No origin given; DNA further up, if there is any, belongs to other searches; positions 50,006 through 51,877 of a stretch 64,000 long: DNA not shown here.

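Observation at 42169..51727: RpiR-controlled operon joining an AGPS-like flavoenzyme to its own EtfBA, an SDR, an FGGY kinase and two carriers: a counterpart of the unassigned E. coli ygc cluster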

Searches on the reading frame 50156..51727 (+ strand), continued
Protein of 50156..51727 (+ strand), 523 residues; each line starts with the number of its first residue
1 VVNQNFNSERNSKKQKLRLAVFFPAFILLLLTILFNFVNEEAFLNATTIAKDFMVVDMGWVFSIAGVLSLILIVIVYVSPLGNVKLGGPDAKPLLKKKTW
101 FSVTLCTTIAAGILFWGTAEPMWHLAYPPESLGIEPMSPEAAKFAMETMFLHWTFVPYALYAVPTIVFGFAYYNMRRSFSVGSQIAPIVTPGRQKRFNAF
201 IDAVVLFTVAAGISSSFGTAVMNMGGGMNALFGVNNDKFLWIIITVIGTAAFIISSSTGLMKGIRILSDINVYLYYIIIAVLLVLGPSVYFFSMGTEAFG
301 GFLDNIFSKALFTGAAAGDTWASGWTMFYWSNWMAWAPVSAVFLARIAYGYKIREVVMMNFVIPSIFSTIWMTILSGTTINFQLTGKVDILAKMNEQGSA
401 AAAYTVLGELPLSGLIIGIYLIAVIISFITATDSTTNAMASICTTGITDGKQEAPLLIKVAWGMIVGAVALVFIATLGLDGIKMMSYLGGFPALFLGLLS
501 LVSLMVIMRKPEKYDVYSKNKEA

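Call 75: find_encoding_contigs(protein=P0165, flank=9000, max_places=1)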
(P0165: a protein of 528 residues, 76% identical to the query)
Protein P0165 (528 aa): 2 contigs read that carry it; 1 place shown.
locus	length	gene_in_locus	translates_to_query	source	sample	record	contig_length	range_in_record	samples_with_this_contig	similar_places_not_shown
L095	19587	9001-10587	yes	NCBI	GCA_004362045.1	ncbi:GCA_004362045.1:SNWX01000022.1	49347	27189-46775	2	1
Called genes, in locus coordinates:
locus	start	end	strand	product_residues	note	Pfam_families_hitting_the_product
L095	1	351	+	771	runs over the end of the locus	PF03636:Glyco_hydro_65N, PF03632:Glyco_hydro_65m, PF03633:Glyco_hydro_65C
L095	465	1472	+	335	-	PF00356:LacI, PF00532:Peripla_BP_1, PF13377:Peripla_BP_3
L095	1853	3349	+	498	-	PF01565:FAD_binding_4, PF02913:FAD-oxidase_C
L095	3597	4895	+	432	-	PF07690:MFS_1, PF13347:MFS_2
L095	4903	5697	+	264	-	PF01012:ETF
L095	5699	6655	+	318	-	PF01012:ETF, PF00766:ETF_alpha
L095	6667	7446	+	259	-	PF00106:adh_short, PF08659:KR, PF23441:SDR (faint), PF01370:Epimerase (faint), PF13561:adh_short_C2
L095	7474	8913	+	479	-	PF00370:FGGY_N, PF02782:FGGY_C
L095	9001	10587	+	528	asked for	PF02028:BCCT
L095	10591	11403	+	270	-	PF01975:SurE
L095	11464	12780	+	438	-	PF00037:Fer4 (faint), PF12837:Fer4_6 (faint), PF12838:Fer4_7 (weak), PF13187:Fer4_9 (weak), PF13484:Fer4_16 (faint), PF14697:Fer4_21 (faint), PF04422:FrhB_FdhB_N, PF04432:FrhB_FdhB_C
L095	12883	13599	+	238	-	PF01380:SIS (weak)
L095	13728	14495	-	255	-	PF01966:HD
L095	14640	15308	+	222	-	PF00702:Hydrolase, PF13419:HAD_2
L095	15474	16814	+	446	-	PF00990:GGDEF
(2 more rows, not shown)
